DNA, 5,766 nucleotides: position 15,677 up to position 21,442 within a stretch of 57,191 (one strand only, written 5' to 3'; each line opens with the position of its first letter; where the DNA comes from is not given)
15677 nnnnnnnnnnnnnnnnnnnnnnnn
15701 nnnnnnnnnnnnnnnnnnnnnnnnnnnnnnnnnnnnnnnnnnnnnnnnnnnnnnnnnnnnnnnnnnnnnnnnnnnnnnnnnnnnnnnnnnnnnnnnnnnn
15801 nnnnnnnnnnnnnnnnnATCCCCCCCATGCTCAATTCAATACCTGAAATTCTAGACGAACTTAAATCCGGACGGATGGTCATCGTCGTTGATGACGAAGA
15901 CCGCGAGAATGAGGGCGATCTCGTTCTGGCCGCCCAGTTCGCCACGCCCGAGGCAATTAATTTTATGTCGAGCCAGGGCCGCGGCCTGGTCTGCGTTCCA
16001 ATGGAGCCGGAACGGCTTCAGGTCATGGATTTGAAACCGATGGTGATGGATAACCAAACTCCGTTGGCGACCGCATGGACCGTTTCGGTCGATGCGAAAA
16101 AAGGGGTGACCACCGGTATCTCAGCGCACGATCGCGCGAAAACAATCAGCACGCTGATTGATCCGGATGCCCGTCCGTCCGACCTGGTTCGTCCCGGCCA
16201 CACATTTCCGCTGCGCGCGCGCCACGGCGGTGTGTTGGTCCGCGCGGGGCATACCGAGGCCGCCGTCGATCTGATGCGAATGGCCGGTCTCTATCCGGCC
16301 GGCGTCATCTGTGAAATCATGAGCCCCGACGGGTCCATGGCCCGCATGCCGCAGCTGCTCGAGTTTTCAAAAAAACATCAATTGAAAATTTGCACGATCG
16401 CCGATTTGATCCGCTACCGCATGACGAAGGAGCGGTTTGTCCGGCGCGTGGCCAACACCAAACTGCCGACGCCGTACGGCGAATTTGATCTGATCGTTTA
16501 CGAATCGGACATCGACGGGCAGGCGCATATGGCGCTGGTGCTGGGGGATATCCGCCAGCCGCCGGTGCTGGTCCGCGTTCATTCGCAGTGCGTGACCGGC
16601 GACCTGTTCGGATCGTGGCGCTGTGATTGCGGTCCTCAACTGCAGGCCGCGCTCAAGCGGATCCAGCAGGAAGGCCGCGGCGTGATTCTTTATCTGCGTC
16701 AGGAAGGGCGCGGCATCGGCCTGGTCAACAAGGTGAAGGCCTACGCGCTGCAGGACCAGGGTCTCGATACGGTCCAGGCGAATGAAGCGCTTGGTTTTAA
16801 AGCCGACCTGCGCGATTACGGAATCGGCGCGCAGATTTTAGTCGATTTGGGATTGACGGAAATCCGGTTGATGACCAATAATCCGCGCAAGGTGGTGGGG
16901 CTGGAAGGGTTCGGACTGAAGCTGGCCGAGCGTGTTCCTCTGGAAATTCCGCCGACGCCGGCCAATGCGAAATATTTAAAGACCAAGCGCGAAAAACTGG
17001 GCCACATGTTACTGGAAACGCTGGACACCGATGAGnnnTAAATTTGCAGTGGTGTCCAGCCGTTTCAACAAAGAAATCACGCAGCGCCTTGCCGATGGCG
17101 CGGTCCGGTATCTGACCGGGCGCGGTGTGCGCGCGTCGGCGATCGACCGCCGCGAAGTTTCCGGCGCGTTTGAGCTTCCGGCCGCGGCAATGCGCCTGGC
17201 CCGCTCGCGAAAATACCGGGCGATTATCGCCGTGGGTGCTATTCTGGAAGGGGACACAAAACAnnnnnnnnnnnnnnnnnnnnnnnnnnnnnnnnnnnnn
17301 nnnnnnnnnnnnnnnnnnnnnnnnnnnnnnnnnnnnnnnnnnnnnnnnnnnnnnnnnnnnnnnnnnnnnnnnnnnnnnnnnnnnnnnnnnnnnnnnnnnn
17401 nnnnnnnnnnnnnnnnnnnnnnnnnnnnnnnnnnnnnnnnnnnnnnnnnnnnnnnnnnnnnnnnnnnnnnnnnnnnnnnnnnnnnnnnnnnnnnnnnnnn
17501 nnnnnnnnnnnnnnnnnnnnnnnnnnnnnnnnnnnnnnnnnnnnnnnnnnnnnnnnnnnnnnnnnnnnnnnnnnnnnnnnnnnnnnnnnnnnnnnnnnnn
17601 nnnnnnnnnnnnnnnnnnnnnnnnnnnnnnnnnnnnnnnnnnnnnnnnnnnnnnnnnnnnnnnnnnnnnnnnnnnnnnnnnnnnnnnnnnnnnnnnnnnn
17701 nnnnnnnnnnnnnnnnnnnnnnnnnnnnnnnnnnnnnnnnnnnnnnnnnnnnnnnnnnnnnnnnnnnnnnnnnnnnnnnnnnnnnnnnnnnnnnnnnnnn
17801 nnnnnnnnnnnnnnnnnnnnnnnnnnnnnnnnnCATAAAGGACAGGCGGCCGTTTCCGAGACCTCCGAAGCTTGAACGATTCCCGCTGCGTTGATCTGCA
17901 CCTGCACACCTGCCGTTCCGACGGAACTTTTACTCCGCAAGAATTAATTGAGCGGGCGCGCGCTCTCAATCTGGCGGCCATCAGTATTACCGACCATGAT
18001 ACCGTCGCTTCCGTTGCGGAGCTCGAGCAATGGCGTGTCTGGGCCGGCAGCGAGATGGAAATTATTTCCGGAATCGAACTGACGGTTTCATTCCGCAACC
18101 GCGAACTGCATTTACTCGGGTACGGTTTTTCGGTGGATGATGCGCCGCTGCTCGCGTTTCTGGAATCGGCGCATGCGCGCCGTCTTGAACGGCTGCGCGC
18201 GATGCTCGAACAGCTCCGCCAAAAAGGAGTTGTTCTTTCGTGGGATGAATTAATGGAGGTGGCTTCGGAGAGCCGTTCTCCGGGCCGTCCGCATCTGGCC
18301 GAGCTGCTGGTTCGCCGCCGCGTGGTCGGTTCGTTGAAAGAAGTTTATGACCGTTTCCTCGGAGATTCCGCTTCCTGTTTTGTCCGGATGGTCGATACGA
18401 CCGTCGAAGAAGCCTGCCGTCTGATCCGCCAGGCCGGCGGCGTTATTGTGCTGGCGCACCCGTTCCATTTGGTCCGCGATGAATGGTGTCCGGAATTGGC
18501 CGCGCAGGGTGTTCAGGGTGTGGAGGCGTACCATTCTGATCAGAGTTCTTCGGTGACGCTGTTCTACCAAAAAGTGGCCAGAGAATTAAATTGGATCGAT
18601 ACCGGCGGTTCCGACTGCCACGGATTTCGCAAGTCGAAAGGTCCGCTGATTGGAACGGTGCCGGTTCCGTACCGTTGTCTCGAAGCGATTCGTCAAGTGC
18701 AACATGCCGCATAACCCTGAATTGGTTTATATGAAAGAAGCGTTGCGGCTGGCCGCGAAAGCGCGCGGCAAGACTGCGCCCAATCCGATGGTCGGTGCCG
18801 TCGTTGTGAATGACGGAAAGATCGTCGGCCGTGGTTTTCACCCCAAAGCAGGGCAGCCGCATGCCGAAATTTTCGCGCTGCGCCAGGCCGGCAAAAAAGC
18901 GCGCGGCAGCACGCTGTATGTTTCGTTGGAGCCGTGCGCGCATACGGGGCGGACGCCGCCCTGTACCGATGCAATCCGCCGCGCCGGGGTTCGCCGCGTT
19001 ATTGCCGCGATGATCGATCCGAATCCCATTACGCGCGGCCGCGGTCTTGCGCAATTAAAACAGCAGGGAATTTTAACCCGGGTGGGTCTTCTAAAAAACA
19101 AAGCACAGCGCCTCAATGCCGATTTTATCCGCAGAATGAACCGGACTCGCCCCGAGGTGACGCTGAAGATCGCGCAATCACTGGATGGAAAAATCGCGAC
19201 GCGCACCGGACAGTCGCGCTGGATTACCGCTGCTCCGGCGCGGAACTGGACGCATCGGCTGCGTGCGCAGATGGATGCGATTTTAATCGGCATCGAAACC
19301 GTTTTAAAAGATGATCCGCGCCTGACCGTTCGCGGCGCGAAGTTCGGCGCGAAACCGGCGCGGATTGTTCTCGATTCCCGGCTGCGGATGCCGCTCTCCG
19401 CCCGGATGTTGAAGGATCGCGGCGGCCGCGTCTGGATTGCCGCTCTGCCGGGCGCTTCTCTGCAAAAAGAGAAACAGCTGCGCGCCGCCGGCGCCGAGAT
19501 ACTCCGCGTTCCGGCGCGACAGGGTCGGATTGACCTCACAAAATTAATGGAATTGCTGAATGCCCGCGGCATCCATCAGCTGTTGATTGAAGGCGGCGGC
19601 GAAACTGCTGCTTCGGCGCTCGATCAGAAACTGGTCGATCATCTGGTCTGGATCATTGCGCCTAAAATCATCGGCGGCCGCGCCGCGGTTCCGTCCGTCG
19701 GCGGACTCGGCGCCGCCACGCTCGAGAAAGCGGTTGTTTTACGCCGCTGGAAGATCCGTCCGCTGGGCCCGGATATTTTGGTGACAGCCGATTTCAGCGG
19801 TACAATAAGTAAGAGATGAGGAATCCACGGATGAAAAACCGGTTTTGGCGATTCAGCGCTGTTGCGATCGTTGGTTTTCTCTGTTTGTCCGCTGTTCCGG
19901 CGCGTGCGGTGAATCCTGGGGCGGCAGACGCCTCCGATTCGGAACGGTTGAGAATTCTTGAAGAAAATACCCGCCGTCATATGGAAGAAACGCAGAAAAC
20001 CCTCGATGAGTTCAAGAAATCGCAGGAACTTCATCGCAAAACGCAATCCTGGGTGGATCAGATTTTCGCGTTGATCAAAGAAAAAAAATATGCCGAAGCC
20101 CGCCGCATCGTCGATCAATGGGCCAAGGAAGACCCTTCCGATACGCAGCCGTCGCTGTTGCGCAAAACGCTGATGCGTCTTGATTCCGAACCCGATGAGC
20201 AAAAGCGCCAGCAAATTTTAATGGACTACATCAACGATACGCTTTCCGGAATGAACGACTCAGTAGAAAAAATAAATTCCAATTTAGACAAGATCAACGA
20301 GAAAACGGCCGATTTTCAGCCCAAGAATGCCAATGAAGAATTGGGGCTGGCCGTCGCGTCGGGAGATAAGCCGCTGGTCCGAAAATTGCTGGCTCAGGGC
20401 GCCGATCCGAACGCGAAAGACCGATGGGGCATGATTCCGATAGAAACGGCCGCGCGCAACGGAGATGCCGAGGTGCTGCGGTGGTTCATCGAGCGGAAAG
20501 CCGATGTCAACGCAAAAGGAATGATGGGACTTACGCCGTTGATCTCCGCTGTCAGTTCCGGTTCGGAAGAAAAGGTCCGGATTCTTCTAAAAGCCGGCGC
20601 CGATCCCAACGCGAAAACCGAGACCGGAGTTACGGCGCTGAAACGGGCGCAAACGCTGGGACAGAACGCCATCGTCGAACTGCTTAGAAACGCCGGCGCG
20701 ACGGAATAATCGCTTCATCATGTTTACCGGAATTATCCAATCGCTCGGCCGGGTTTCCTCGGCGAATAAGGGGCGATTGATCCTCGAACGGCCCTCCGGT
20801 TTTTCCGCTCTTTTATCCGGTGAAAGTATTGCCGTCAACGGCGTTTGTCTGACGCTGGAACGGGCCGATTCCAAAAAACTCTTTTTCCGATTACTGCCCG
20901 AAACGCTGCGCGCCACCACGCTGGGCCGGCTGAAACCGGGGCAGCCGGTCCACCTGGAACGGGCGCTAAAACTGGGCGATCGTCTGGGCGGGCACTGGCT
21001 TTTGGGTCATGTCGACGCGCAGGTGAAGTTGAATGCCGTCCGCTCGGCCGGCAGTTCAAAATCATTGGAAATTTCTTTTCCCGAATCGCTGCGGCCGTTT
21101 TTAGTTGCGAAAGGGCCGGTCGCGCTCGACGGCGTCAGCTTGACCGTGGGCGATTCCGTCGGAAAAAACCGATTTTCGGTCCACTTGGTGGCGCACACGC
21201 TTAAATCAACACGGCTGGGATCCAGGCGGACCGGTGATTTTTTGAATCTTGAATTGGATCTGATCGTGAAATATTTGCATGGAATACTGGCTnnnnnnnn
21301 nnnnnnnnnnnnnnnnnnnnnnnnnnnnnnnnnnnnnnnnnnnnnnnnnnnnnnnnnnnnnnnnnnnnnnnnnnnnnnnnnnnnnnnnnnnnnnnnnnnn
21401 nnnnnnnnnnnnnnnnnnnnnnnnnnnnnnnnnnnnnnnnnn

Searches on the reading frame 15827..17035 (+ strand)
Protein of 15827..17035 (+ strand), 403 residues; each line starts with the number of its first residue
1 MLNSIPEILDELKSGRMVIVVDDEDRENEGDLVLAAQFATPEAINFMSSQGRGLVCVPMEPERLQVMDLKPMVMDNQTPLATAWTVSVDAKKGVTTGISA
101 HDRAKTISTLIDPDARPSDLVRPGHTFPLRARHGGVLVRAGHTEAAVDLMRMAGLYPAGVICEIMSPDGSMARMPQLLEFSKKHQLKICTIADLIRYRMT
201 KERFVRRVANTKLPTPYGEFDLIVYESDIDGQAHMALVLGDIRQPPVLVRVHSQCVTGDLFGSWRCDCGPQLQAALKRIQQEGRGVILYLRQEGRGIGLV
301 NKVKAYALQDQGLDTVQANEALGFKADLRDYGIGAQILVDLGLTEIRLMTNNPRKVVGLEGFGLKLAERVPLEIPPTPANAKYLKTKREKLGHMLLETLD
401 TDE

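Call 123: search_protein_families(library=pfam, proteins=[window:15827-17035:+], max_evalue=0.0001)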
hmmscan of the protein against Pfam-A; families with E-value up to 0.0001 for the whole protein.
window:15827-17035:+ (403 aa): 2 families
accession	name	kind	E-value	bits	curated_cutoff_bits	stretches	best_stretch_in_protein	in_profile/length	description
PF00926.24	DHBP_synthase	-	1.1e-87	292.9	26.4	1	7-197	2-191/191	3,4-dihydroxy-2-butanone 4-phosphate synthase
PF00925.25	GTP_cyclohydro2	-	6.1e-77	257.3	23.3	1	207-371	2-165/165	GTP cyclohydrolase II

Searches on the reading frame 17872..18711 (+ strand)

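Call 123: search_protein_families(library=pfam, proteins=[window:17872-18711:+], max_evalue=0.0001)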
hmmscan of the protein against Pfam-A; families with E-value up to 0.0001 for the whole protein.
window:17872-18711:+ (280 aa): 1 family
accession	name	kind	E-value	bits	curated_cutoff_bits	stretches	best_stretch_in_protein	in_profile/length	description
PF02811.25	PHP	-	1.3e-10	42.3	26.4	1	8-82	1-76/164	PHP domain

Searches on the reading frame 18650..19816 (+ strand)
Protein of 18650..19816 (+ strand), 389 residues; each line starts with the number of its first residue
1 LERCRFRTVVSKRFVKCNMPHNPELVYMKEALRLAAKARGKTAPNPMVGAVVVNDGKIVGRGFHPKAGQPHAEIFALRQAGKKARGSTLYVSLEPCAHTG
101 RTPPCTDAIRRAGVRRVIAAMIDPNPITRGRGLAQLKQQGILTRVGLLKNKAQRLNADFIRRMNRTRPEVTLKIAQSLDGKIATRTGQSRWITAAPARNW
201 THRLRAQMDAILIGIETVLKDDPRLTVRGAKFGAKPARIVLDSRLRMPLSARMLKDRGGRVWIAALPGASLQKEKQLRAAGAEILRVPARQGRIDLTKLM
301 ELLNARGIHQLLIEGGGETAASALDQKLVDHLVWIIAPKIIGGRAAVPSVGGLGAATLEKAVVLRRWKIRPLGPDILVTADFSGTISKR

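Call 123: search_protein_families(library=pfam, proteins=[window:18650-19816:+], max_evalue=0.0001)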
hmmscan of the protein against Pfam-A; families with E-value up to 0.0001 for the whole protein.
window:18650-19816:+ (389 aa): 3 families
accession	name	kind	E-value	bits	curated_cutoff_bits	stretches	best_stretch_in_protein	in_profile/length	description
PF01872.23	RibD_C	-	6.8e-51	173.3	24.1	1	168-377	1-196/197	RibD C-terminal domain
PF00383.29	dCMP_cyt_deam_1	-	4.1e-20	72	25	1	27-120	7-101/102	Cytidine and deoxycytidylate deaminase zinc-binding region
PF14437.12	MafB19-deam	-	2.3e-11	44.2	27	1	27-161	6-139/142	MafB19-like deaminase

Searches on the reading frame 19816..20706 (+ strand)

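Call 123: search_protein_families(library=pfam, proteins=[window:19816-20706:+], max_evalue=0.0001)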
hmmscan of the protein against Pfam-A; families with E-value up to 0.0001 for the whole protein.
window:19816-20706:+ (297 aa): 5 families
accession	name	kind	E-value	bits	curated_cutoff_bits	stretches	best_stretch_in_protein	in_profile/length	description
PF12796.13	Ank_2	-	4.9e-19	69.1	27.3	1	176-267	1-89/90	Ankyrin repeats (3 copies)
PF00023.36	Ank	-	1.6e-18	66.2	21.1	1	238-268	2-32/33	Ankyrin repeat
PF13637.12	Ank_4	-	2.6e-15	56.6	22.7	1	179-225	4-50/50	Ankyrin repeats (many copies)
PF13857.12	Ank_5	-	1e-12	48.5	27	1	191-243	1-54/56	Ankyrin repeats (many copies)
PF13606.12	Ank_3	-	1.1e-12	47.1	22.3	0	238-266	2-30/30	Ankyrin repeat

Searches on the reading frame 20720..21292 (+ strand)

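Call 123: search_protein_families(library=pfam, proteins=[window:20720-21292:+], max_evalue=0.0001)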
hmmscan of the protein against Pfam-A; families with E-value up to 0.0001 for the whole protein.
window:20720-21292:+ (191 aa): 1 family
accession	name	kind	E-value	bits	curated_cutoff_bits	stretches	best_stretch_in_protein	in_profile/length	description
PF00677.23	Lum_binding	-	5e-39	132.6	27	2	96-180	2-86/86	Lumazine binding domain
